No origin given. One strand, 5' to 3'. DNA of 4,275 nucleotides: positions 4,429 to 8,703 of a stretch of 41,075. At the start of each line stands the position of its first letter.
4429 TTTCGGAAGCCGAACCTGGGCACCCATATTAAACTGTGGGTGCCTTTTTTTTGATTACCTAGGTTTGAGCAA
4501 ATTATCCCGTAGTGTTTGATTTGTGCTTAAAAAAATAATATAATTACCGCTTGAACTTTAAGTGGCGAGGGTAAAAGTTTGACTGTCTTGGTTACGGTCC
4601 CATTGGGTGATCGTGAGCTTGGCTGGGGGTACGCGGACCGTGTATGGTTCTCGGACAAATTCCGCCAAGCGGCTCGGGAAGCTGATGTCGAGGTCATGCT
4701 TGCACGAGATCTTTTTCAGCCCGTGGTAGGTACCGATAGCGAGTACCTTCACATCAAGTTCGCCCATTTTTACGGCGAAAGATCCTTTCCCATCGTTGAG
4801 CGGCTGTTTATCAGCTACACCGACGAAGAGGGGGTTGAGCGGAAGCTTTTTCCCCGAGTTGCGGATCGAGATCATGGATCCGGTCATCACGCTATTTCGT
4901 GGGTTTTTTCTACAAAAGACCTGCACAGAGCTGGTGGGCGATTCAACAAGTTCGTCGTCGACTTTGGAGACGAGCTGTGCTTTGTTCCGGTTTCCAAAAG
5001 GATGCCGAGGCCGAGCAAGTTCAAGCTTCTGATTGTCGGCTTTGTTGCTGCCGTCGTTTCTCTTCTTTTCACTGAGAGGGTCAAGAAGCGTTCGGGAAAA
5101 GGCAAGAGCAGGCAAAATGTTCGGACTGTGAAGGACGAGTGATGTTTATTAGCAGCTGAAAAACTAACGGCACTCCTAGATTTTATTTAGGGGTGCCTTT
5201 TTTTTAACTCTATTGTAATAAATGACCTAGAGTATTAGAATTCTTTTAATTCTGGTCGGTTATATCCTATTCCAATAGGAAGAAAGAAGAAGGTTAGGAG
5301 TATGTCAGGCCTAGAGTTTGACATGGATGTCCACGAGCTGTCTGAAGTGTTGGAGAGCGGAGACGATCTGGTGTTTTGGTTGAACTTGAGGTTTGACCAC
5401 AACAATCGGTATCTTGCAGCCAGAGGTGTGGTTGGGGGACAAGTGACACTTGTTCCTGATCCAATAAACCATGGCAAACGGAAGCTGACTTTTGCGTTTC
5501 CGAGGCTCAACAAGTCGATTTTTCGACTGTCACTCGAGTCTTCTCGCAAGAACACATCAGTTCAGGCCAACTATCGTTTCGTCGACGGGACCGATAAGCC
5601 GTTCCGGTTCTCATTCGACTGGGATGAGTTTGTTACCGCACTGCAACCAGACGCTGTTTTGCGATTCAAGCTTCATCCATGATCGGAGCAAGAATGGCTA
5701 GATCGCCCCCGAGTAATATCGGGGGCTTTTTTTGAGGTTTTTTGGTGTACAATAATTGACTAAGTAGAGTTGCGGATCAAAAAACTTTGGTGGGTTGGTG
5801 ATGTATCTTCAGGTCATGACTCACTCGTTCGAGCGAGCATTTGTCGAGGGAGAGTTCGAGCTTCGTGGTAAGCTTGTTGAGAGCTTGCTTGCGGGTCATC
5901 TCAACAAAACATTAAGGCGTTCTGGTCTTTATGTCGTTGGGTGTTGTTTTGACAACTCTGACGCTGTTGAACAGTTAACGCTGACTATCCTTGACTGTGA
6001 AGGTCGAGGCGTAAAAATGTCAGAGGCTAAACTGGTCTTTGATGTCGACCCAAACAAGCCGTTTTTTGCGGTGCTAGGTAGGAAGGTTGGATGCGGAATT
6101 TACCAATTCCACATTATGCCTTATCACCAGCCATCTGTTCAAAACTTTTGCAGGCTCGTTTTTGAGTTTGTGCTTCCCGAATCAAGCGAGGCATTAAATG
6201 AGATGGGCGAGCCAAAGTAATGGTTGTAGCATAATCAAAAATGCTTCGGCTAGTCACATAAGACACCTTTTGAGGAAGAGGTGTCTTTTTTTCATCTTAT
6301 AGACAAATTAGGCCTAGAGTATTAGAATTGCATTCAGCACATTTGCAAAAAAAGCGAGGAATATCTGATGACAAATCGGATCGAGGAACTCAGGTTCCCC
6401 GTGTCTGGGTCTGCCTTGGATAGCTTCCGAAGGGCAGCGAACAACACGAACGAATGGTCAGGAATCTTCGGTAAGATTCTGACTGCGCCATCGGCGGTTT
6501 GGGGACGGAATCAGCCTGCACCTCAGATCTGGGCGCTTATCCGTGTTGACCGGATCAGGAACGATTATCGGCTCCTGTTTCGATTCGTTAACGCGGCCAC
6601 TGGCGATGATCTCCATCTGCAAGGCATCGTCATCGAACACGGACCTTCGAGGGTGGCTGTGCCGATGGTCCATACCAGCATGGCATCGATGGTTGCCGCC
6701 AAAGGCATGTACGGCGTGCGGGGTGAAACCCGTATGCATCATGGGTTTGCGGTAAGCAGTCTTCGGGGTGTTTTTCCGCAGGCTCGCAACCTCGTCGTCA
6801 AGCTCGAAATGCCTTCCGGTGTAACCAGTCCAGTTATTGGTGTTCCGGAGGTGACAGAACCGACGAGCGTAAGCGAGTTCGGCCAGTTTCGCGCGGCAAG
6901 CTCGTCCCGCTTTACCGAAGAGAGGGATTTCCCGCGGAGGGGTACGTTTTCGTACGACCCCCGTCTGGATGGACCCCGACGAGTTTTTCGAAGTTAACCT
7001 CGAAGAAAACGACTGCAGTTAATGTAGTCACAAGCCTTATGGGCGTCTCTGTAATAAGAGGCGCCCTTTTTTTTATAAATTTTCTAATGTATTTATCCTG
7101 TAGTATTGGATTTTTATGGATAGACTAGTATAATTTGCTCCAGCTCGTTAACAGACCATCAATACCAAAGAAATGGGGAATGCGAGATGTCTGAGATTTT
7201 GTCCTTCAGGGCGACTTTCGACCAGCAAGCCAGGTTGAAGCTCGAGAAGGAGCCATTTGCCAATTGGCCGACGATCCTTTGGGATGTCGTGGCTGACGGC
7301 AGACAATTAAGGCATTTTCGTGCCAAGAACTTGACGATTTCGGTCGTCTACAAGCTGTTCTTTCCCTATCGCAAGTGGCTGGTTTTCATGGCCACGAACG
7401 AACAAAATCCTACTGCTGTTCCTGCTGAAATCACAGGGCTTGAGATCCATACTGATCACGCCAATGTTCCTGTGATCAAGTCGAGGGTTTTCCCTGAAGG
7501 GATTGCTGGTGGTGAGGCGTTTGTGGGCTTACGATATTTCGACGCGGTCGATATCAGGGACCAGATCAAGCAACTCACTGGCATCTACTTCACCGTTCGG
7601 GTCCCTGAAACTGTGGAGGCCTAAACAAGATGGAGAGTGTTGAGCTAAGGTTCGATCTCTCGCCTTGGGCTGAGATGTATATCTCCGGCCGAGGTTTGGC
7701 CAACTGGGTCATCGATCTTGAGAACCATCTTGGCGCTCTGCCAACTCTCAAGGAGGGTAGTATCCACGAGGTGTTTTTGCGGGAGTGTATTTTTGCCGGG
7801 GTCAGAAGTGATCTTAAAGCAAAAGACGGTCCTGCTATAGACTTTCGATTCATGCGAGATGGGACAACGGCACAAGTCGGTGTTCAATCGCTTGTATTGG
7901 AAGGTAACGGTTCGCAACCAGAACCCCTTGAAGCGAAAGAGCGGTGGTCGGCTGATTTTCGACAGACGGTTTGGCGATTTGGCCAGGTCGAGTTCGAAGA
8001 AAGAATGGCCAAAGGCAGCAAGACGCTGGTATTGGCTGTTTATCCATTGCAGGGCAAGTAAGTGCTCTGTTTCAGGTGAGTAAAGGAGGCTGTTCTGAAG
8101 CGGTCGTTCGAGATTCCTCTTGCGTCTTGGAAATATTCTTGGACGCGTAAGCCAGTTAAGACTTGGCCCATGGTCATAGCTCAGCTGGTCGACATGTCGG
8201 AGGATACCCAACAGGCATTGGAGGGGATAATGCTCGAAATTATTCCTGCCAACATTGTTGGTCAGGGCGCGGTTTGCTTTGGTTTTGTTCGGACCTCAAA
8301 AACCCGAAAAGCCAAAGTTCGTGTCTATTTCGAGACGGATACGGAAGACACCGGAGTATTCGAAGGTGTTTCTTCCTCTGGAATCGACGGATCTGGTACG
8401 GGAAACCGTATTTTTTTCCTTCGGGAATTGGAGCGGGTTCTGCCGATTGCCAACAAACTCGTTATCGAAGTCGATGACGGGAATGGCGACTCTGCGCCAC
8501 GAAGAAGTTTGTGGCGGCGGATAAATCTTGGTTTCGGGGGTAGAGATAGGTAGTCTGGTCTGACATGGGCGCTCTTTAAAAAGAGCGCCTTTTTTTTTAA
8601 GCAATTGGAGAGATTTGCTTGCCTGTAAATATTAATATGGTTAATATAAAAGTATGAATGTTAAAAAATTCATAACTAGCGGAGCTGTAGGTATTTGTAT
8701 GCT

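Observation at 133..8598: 8.5-kb G+C-rich island of at least 11 self-contained promoter-ORF-terminator cassettes encoding only unrecognisable small proteins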

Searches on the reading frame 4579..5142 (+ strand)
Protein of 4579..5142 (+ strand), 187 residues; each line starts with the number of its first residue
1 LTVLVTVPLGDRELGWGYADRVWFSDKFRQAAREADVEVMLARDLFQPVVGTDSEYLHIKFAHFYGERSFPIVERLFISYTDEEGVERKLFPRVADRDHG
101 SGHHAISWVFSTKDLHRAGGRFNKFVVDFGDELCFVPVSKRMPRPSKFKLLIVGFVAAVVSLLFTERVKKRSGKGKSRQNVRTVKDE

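Call 6: search_protein_families(library=pfam, max_evalue=1, proteins=[window:4579-5142:+])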
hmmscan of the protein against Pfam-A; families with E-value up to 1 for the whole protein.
window:4579-5142:+ (187 aa): 0 families

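Call 16: search_protein_families(library=phrogs, max_evalue=0.1, proteins=[window:4579-5142:+])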
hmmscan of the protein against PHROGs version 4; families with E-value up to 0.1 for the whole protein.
window:4579-5142:+ (187 aa): 0 families

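Call 20: find_homologous_proteins(query=A2, max_evalue=0.01)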
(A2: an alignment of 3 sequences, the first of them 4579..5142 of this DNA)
Query A2 (3 sequences) (187 aa, profile of the alignment): 15 proteins with E <= 0.01 among 4123 candidates.
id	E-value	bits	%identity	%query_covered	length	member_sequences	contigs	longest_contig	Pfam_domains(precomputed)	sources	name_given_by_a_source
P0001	1.4e-72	261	100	100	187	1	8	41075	-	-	-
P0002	2.0e-63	231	28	75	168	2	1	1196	-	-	-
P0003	5.0e-56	207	81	89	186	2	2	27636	-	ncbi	-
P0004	4.3e-53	198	24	72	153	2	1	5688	-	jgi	-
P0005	1.5e-48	183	27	73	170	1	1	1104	-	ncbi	-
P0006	2.0e-46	176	29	68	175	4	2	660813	-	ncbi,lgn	-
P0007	3.1e-46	175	30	73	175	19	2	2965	-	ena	-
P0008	7.6e-46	174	27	73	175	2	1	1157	-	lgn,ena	-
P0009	7.9e-46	174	30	65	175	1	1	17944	-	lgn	-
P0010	6.1e-41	158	65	95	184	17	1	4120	-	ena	-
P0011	3.0e-40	156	20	72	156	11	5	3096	-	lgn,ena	-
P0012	2.6e-37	146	31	14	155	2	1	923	-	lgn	-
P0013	3.9e-37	146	22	71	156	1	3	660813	-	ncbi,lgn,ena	-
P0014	8.7e-35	138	28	79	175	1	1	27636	-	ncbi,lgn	-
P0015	1.1e-33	135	-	-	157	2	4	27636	-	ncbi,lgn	-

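Call 21: find_encoding_contigs(protein=P0006, flank=10000, max_places=4)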
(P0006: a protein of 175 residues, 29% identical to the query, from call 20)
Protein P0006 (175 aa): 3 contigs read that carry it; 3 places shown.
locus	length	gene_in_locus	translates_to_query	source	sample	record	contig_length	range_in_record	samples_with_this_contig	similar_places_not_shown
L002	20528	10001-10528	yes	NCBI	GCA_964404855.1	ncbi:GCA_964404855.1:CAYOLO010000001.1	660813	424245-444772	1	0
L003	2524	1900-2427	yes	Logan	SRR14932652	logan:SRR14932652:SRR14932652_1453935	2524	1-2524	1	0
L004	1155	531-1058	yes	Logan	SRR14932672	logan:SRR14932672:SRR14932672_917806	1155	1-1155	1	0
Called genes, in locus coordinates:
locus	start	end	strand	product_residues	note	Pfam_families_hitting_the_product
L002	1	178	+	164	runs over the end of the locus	-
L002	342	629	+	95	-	PF02575:YbaB_DNA_bd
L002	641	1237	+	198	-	PF21176:RecR_HhH, PF01751:Toprim, PF13662:Toprim_4, PF21175:RecR_C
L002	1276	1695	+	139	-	-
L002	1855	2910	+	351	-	-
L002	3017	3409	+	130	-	PF03713:DUF305, PF13628:DUF4142 (weak)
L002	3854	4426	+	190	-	-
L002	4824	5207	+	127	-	-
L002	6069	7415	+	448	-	PF01406:tRNA-synt_1e, PF09334:tRNA-synt_1g (weak)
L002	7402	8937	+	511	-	PF00089:Trypsin, PF13365:Trypsin_2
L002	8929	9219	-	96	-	-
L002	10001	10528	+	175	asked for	-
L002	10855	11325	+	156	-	-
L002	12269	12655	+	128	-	-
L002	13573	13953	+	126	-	-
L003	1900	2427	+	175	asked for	-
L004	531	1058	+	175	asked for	-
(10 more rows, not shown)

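Call 22: find_encoding_contigs(protein=P0003, flank=10000, max_places=4)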
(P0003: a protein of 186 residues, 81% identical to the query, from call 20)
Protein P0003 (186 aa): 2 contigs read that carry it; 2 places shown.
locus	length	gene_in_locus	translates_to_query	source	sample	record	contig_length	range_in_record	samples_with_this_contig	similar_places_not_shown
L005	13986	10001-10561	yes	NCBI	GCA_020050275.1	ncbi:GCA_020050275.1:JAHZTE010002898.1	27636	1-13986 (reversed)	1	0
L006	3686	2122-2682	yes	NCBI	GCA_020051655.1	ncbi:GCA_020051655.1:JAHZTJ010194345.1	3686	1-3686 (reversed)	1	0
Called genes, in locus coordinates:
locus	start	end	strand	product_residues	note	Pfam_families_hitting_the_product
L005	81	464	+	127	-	-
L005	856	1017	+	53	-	-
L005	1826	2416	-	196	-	PF00265:TK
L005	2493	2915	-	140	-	-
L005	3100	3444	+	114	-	-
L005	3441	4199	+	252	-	PF00403:HMA, PF07291:MauE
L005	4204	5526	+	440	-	PF01406:tRNA-synt_1e, PF09334:tRNA-synt_1g (weak)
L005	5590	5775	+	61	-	-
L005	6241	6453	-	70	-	-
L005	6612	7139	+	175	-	-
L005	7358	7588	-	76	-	-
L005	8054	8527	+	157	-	-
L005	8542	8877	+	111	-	-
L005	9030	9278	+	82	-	-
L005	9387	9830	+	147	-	-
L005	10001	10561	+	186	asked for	-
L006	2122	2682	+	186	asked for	-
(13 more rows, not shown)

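Call 38: predict_structure(alignment_id=A3)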
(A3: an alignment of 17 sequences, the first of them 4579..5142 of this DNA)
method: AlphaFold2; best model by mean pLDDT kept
length: 187 residues; sequences in the alignment: 17
mean_pLDDT: 75.0   pTM: 0.65
mean pLDDT of the five models: 75.0, 72.0, 71.9, 71.6, 63.8
residues with pLDDT >= 90: 54; 70-90: 61; 50-70: 48; < 50: 24
segments of 3 or more residues with pLDDT < 50: 98-102, 142-146, 178-180, 182-187
pLDDT, mean of each block of 10 residues (from residue 1): 91 80 91 94 62 69 85 93 92 67 69 82 94 81 50 61 60 52 44
secondary structure, 60 per line:
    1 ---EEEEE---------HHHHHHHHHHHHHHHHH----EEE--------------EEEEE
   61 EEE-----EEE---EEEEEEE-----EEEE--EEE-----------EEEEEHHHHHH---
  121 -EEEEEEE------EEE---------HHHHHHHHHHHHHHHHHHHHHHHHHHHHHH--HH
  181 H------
elements in order: E4-8 H18-34 E39-41 E56-63 E69-71 E75-81 E87-90 E93-95 E107-111 H112-117 E122-128 E135-137 H147-176

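Call 42: fold_search(model_id=the predicted structure, library=pdb)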
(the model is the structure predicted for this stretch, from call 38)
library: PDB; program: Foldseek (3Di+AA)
matches with E <= 10: 781; with E <= 0.001: 0
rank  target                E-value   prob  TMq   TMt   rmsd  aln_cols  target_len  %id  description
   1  9nms_A                6.5e-02  0.80  0.34  0.23  14.6       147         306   10  R162Q mutant of inwardly rectifying potassium channel Kir7.1 (released 2026-01-28)
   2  7n9k                  8.1e-02  0.25  0.20  0.15  19.9       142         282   13  KirBac3.1 L124M mutant (released 2021-12-29)
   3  1xl4_B                1.1e-01  0.16  0.18  0.14  19.2       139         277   13  Intermediate gating structure 1 of the inwardly rectifying K+ channel KirBac3.1 (released 2004-12-07)
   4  2wlj_B                1.2e-01  0.18  0.18  0.14  19.4       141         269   12  Potassium channel from Magnetospirillum magnetotacticum (released 2010-06-09)
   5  8dwv_A                1.3e-01  0.13  0.18  0.12  17.6       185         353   11  Full-length wild type SPOP (released 2023-01-18)
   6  2wln_A                1.3e-01  0.18  0.20  0.14  16.9       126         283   12  POTASSIUM CHANNEL FROM MAGNETOSPIRILLUM MAGNETOTACTICUM (released 2010-06-09)
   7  3jqq_D                1.5e-01  0.30  0.21  0.16   8.6       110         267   11  Crystal structure of the H286K mutant of Ferredoxin-NADP+ reductase from Plasmodium falciparum in complex with 2'P-AMP (released 2010-01-12)
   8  2wlj_A                1.6e-01  0.16  0.19  0.15  19.2       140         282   14  Potassium channel from Magnetospirillum magnetotacticum (released 2010-06-09)
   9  6s7o_F                1.8e-01  0.66  0.29  0.24  27.9       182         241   11  Cryo-EM structure of human oligosaccharyltransferase complex OST-A (released 2019-12-18)
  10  1xl4_A                1.8e-01  0.15  0.19  0.14  19.2       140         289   14  Intermediate gating structure 1 of the inwardly rectifying K+ channel KirBac3.1 (released 2004-12-07)
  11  4lp8                  2.0e-01  0.18  0.20  0.15  16.9       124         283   10  A Novel Open-State Crystal Structure of the Prokaryotic Inward Rectifier KirBac3.1 (released 2013-11-20)
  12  2wlh                  2.0e-01  0.15  0.20  0.14  16.9       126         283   12  POTASSIUM CHANNEL FROM MAGNETOSPIRILLUM MAGNETOTACTICUM (released 2010-06-09)
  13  8cls_B                2.0e-01  0.11  0.16  0.05  16.8       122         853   10  Drosophila melanogaster insulin receptor ectodomain in complex with DILP5 (released 2023-12-20)
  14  2wlm_A                2.1e-01  0.15  0.20  0.15  16.9       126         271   12  POTASSIUM CHANNEL FROM MAGNETOSPIRILLUM MAGNETOTACTICUM (released 2010-06-09)
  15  2wlo_B                2.1e-01  0.15  0.20  0.15  16.8       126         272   12  POTASSIUM CHANNEL FROM MAGNETOSPIRILLUM MAGNETOTACTICUM (released 2010-06-23)
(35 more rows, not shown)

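Call 45: search_protein_families(library=padloc, max_evalue=0.1, proteins=[window:4579-5142:+])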
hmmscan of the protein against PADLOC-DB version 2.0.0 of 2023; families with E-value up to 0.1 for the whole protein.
window:4579-5142:+ (187 aa): 0 families

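Call 55: search_protein_representatives(alignment_id=A3)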
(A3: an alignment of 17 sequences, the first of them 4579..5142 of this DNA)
Query: 17 sequences, 151 profile positions. Proteins with E-value up to 0.001 (for the whole library): 8; up to 1e-10: 8; up to 1e-30: 3. The best 8 are listed.
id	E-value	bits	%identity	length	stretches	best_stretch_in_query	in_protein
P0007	3.5e-62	224.9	-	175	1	2-148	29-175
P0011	7.8e-56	204.3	-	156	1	1-151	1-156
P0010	1.1e-46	174.6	-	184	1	4-150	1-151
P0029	6.8e-27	110.4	-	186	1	4-142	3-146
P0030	3.7e-20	88.5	-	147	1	4-143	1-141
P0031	2.9e-19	85.6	-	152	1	2-137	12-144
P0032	4.4e-12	62.3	-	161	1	2-133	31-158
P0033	4.8e-12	62.2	-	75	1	1-50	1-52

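Call 79: search_solved_structures(query=A3, max_evalue=1)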
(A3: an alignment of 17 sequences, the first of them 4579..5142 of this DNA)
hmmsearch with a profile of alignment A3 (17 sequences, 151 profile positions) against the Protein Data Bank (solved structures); distinct sequences matched with E-value up to 1: 8.
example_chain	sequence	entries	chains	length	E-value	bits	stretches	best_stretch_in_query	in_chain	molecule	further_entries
5akb_C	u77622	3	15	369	0.13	15.3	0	66-94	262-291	DNA MISMATCH REPAIR PROTEIN MUTL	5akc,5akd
7aib_C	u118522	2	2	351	0.24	14.4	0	66-94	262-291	DNA mismatch repair protein MutL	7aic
4nf9_A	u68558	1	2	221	0.52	13.3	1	10-103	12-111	Protein CASC5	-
8q5h_K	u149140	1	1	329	0.6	13.1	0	10-101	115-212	Kinetochore scaffold 1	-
2c1m_B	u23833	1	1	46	0.75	12.8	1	10-42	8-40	NUCLEOPORIN 50 KDA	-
4igv_A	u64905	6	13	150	0.82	12.7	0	95-129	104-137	Kirola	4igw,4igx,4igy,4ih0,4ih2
1bkn_A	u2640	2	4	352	0.95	12.5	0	66-93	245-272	MUTL | DNA mismatch repair protein MutL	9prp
1b62_A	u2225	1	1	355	0.97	12.4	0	66-93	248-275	PROTEIN (MUTL)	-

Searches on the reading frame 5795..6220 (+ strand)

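Call 6: search_protein_families(library=pfam, max_evalue=1, proteins=[window:5795-6220:+])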
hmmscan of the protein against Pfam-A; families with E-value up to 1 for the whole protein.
window:5795-6220:+ (141 aa): 0 families

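Call 16: search_protein_families(library=phrogs, max_evalue=0.1, proteins=[window:5795-6220:+])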
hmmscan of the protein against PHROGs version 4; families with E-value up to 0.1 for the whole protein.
window:5795-6220:+ (141 aa): 1 family
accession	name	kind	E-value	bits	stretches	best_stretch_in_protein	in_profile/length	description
phrog_14156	-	unknown function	0.042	15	1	12-59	86-133/142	-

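Call 45: search_protein_families(library=padloc, max_evalue=0.1, proteins=[window:5795-6220:+])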
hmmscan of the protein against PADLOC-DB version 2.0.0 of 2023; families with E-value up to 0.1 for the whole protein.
window:5795-6220:+ (141 aa): 0 families

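Call 46: search_protein_families(library=ncbifam, max_evalue=0.1, proteins=[window:5795-6220:+])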
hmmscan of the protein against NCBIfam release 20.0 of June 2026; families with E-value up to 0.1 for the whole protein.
window:5795-6220:+ (141 aa): 0 families

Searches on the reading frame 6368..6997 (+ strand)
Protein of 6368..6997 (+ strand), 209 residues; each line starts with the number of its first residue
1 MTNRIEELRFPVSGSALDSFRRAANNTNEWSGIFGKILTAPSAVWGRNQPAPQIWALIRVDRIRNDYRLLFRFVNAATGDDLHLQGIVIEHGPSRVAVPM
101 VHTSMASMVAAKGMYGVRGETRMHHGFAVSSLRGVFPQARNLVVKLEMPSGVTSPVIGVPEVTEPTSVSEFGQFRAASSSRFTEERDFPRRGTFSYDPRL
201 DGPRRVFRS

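Call 7: search_protein_families(library=pfam, max_evalue=1, proteins=[window:6368-6997:+])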
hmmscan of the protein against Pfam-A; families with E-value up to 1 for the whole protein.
window:6368-6997:+ (209 aa): 0 families

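Call 17: search_protein_families(library=phrogs, max_evalue=0.1, proteins=[window:6368-6997:+])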
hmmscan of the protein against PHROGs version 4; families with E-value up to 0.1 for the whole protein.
window:6368-6997:+ (209 aa): 0 families

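Call 46: search_protein_families(library=ncbifam, max_evalue=0.1, proteins=[window:6368-6997:+])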
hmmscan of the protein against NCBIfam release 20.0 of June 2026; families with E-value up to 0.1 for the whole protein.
window:6368-6997:+ (209 aa): 0 families

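Call 81: search_solved_structures(query=window:6368-6997:+, max_evalue=1)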
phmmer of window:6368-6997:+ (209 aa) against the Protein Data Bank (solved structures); distinct sequences matched with E-value up to 1: 2.
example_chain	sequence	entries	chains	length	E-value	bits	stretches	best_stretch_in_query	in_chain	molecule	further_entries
4im4_A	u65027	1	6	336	0.76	12.8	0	58-102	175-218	Endoglucanase E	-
2cqo_A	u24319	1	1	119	0.98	12.4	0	55-94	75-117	Nucleolar protein of 40 kDa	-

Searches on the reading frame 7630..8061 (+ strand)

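Call 7: search_protein_families(library=pfam, max_evalue=1, proteins=[window:7630-8061:+])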
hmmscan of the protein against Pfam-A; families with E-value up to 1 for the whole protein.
window:7630-8061:+ (143 aa): 1 family
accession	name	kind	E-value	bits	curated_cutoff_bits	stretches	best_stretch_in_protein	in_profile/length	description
PF17895.7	Dicer_N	-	0.18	12.4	25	1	18-63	11-57/144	Giardia Dicer N-terminal domain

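Call 17: search_protein_families(library=phrogs, max_evalue=0.1, proteins=[window:7630-8061:+])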
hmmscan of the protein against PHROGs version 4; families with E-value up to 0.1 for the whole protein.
window:7630-8061:+ (143 aa): 0 families

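Call 46: search_protein_families(library=ncbifam, max_evalue=0.1, proteins=[window:7630-8061:+])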
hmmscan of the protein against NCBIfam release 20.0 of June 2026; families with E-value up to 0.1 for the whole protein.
window:7630-8061:+ (143 aa): 0 families

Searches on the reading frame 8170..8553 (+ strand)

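Call 7: search_protein_families(library=pfam, max_evalue=1, proteins=[window:8170-8553:+])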
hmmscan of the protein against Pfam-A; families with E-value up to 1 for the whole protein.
window:8170-8553:+ (127 aa): 0 families

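Call 17: search_protein_families(library=phrogs, max_evalue=0.1, proteins=[window:8170-8553:+])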
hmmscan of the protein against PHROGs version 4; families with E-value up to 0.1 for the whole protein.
window:8170-8553:+ (127 aa): 1 family
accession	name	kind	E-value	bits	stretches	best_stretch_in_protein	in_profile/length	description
phrog_12209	-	unknown function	0.077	13.8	1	37-74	88-124/230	-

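Call 46: search_protein_families(library=ncbifam, max_evalue=0.1, proteins=[window:8170-8553:+])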
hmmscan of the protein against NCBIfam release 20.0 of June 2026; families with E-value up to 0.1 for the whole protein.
window:8170-8553:+ (127 aa): 0 families
